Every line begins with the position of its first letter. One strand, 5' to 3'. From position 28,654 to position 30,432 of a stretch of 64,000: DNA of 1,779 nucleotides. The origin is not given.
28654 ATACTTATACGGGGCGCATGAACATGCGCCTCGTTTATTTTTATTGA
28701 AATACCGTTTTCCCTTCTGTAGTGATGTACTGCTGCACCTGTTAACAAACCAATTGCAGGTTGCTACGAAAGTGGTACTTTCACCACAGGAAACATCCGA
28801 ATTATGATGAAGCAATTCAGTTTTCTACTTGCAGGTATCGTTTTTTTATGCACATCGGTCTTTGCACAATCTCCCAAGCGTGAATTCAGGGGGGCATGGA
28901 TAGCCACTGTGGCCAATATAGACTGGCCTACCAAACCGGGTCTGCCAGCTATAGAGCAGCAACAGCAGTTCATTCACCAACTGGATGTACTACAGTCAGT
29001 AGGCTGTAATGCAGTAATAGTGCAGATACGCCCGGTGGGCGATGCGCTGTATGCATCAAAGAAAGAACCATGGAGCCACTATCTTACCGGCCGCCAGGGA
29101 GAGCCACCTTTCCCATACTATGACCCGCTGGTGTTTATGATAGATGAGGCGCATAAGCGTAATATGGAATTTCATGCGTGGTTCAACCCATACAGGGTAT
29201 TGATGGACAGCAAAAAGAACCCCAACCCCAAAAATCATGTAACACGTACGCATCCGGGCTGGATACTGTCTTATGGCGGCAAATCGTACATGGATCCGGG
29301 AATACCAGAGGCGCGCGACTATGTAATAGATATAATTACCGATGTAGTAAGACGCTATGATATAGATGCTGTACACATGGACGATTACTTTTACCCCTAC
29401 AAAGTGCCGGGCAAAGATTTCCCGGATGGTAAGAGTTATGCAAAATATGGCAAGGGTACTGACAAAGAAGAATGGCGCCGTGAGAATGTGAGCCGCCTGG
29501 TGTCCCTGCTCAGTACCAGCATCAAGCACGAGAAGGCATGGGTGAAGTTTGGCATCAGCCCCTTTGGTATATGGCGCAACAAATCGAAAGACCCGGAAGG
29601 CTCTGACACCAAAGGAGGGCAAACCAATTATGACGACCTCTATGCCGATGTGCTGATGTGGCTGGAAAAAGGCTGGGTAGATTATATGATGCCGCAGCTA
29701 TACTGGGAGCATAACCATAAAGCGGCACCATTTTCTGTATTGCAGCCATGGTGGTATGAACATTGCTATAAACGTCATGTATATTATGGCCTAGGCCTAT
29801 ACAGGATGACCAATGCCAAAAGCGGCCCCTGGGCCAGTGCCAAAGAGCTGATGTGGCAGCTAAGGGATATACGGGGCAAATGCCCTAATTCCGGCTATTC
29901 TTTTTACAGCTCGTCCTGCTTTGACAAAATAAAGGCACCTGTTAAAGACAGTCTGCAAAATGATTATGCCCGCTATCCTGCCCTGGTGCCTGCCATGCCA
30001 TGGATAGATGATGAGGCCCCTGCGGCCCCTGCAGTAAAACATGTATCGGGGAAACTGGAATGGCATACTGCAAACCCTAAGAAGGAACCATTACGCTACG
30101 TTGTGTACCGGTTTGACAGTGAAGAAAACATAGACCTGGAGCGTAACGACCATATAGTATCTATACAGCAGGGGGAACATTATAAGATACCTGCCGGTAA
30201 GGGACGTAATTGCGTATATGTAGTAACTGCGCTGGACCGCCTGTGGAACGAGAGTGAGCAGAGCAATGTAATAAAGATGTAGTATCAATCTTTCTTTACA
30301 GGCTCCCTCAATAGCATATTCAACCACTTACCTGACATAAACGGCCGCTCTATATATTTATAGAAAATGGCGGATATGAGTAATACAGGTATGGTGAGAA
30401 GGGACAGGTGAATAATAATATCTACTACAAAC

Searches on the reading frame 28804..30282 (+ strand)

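Call 76: search_protein_families(library=pfam, max_evalue=0.00001, proteins=[window:28804-30282:+])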
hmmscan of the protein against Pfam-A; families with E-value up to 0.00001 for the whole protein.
window:28804-30282:+ (492 aa): 1 family
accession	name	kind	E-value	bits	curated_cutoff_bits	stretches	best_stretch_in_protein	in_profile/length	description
PF02638.21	GHL10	-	4.3e-80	269.6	27.9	1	27-337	1-301/311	Glycosyl hydrolase-like 10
